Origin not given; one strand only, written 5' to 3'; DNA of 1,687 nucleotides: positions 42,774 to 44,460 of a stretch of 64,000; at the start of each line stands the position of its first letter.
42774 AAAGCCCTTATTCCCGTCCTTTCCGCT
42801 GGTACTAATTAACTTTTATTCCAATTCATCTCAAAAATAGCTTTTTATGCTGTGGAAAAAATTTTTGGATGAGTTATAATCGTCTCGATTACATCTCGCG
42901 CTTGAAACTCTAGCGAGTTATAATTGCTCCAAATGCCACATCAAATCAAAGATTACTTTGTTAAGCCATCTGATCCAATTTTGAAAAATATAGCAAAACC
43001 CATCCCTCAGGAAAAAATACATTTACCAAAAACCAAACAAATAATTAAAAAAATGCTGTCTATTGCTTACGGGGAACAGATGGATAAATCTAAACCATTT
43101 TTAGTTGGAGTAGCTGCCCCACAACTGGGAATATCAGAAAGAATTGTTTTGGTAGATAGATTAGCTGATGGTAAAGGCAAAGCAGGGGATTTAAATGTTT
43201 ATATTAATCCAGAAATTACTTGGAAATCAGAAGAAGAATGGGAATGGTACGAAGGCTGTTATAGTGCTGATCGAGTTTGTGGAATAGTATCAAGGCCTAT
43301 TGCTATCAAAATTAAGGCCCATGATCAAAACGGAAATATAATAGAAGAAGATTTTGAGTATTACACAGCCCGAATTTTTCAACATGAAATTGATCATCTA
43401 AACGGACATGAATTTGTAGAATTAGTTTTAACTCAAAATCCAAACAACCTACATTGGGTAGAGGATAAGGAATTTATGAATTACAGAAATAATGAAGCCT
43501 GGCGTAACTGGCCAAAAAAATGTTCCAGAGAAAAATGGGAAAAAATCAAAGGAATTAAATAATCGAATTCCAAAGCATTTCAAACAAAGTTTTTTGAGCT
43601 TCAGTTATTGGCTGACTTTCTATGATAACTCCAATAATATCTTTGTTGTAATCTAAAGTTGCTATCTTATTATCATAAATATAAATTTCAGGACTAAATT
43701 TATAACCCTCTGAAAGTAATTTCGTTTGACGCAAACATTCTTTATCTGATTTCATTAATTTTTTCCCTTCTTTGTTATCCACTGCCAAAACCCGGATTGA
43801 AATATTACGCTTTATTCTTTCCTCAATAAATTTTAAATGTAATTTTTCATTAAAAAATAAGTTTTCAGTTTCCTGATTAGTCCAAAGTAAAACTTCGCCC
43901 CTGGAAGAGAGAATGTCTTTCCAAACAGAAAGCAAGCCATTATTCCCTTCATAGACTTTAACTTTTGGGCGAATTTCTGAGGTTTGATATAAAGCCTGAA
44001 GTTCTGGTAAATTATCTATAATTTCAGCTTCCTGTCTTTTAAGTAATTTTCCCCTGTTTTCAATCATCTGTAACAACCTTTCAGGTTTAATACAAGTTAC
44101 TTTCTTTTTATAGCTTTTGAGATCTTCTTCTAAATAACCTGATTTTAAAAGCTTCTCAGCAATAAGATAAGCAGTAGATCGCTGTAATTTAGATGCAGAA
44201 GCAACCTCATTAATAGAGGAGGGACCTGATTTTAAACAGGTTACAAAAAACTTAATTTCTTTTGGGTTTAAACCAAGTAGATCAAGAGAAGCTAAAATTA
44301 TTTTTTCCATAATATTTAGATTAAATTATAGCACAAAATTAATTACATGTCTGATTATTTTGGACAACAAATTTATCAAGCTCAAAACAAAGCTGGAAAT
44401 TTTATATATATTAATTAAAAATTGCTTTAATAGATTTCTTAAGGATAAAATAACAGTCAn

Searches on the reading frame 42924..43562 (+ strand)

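Call 92: search_protein_families(library=pfam, proteins=[window:42924-43562:+], max_evalue=0.001)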
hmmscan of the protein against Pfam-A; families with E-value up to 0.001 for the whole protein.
window:42924-43562:+ (212 aa): 1 family
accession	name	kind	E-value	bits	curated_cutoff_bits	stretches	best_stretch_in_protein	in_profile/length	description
PF01327.26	Pep_deformylase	-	1e-33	116.6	22.8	1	13-166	5-148/156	Polypeptide deformylase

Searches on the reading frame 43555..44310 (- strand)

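Call 92: search_protein_families(library=pfam, proteins=[window:43555-44310:-], max_evalue=0.001)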
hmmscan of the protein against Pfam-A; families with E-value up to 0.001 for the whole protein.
window:43555-44310:- (251 aa): 1 family
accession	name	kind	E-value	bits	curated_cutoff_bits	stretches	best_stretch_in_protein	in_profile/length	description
PF01978.25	TrmB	-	2.9e-10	40.3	25.6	1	12-77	4-68/68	Sugar-specific transcriptional regulator TrmB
